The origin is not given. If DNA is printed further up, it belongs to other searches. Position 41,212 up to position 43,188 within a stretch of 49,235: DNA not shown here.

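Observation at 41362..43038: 558-aa coiled-coil protein I cannot place in a family, with a repeated YxPxY...EG beta-module at both ends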

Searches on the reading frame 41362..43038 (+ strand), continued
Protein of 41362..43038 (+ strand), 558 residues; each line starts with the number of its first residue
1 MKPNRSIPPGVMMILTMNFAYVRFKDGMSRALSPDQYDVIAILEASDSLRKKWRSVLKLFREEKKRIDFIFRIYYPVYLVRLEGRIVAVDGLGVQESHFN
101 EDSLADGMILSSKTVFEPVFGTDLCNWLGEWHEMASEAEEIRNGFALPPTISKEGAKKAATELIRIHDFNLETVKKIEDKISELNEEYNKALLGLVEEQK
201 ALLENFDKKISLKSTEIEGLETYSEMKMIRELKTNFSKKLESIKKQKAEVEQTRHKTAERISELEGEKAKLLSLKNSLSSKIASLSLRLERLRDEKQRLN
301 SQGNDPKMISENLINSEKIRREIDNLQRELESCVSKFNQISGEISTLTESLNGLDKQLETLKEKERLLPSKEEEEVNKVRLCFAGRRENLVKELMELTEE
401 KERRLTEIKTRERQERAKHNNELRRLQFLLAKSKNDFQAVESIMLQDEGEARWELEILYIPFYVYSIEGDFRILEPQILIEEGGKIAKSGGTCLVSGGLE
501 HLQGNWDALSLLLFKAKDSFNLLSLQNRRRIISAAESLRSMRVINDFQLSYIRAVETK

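Call 74: fold_search(model_id=the predicted structure, library=pdb)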
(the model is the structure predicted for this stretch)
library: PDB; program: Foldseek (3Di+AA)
matches with E <= 10: 1238; with E <= 0.001: 5
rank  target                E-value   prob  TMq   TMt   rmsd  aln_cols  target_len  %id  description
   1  7zr1_C                6.1e-05  0.89  0.14  0.11  38.2       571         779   12  Chaetomium thermophilum Mre11-Rad50-Nbs1 complex bound to ATPyS (composite structure) (released 2023-01-11)
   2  8wjo_B                1.0e-04  1.00  0.23  0.34  12.7       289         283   12  Cryo-EM structure of 8-subunit Smc5/6 arm region (released 2024-06-26)
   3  7zr1_D                2.0e-04  1.00  0.23  0.17  14.4       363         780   14  Chaetomium thermophilum Mre11-Rad50-Nbs1 complex bound to ATPyS (composite structure) (released 2023-01-11)
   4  5xg2                  3.1e-04  1.00  0.23  0.47  11.1       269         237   17  Crystal structure of a coiled-coil segment (residues 345-468 and 694-814) of Pyrococcus yayanosii Smc (released 2017-06-07)
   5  8i4v_B                8.9e-04  0.99  0.15  0.27  17.3       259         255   13  Cryo-EM structure of 5-subunit Smc5/6 arm region (released 2024-06-26)
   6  6h2x                  1.2e-03  0.99  0.17  0.23  14.6       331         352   16  MukB coiled-coil elbow from E. coli (released 2019-03-06)
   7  9uxh_F                1.3e-03  0.60  0.16  0.14  54.5       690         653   13  type II Lamassu, LmuACB with DNA (released 2026-03-25)
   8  8i21_A                1.4e-03  1.00  0.29  0.57  17.3       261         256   16  Cryo-EM structure of 6-subunit Smc5/6 arm region (released 2024-06-26)
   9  2ch7_A                1.4e-03  1.00  0.22  0.33  11.6       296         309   12  Crystal structure of the cytoplasmic domain of a bacterial chemoreceptor from Thermotoga maritima (released 2006-04-18)
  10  5nnv_D                1.5e-03  1.00  0.21  0.37  17.1       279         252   15  Structure of a Bacillus subtilis Smc coiled coil middle fragment (released 2017-06-21)
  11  5nnv_B                1.6e-03  1.00  0.25  0.55  17.4       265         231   16  Structure of a Bacillus subtilis Smc coiled coil middle fragment (released 2017-06-21)
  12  7sqc_1K               1.6e-03  0.95  0.16  0.21  57.6       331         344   14  Ciliary C1 central pair apparatus isolated from Chlamydomonas reinhardtii (released 2022-04-13)
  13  2ch7_B                2.3e-03  1.00  0.32  0.49   8.1       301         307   10  Crystal structure of the cytoplasmic domain of a bacterial chemoreceptor from Thermotoga maritima (released 2006-04-18)
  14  9a6c_A                2.7e-03  0.54  0.11  0.10  55.2       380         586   16  Integrative model of YYDD-YYDB by crosslinking MS and deep learning (released 2024-09-18)
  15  7sqc_1J               3.2e-03  0.90  0.13  0.20  57.2       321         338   12  Ciliary C1 central pair apparatus isolated from Chlamydomonas reinhardtii (released 2022-04-13)
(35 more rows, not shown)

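Call 78: search_solved_structures(query=P0112, max_evalue=0.001, show_alignments=0)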
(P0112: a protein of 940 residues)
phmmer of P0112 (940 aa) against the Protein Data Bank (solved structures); distinct sequences matched with E-value up to 0.001: 52.
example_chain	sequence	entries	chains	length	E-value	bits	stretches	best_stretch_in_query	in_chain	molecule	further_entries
3aux_A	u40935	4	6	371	2.2e-33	119.1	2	714-937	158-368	DNA double-strand break repair rad50 ATPase | DNA double-strand break repair Rad50 ATPase,DNA double-strand break repair Rad50 ATPase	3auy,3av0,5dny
5f3w_B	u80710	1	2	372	5.5e-33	117.7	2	695-937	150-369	DNA double-strand break repair Rad50 ATPase,DNA double-strand break repair Rad50 ATPase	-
4nci_A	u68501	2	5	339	8.4e-23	84.1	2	758-938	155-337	DNA double-strand break repair Rad50 ATPase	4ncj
3qkt_A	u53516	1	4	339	1.1e-22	83.7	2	758-938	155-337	DNA double-strand break repair rad50 ATPase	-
3qku_A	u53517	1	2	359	2.5e-22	82.5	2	847-938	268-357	DNA double-strand break repair rad50 ATPase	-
4nch_A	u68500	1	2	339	3.3e-22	82.1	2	758-938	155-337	DNA double-strand break repair Rad50 ATPase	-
4nck_A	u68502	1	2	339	3.9e-22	81.9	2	758-938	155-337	DNA double-strand break repair Rad50 ATPase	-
1f2t_B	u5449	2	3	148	6.3e-15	58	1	846-938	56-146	RAD50 ABC-ATPASE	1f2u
1ii8_B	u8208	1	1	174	1e-14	57.4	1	843-938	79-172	Rad50 ABC-ATPase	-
3qkr_B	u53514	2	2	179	1.2e-14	57.1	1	757-938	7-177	DNA double-strand break repair rad50 ATPase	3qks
1us8_B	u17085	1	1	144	2.7e-14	56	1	847-938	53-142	DNA DOUBLE-STRAND BREAK REPAIR RAD50 ATPASE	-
4i99_A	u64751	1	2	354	9.1e-11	44.3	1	837-937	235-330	Chromosome partition protein Smc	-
3zgx_A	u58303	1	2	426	1.7e-10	43.4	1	691-936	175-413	CHROMOSOME PARTITION PROTEIN SMC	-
3qf7_A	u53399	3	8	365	2.7e-10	42.7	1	9-65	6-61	Rad50 | Probable DNA double-strand break repair Rad50 ATPase,Probable DNA double-strand break repa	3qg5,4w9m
5xg3_A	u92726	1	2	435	8.7e-10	41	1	681-936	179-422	Chromosome partition protein Smc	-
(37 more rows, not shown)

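Call 79: find_related_loci(query=P0112, collection=metagenome_contigs, flank=1500)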
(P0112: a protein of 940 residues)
Query P0112 (940 aa) in metagenome_contigs; peptide patterns used: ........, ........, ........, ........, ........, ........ (x = any residue, [..] = any of these).
600 stretches matched a pattern (row limit reached: there are more); 3 encode a relative of the query (tblastn E <= 1e-3); 3 distinct loci.
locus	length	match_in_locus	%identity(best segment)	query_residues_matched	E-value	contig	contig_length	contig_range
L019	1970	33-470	31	768-917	8e-10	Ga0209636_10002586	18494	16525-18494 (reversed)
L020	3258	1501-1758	34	821-914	2e-7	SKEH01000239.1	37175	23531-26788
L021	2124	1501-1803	27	836-937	7e-7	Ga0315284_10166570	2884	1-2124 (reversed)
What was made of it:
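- Tried and rejected: A scan meant to build a deeper Rad50 reference profile gave only 3 partial loci (call 79).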
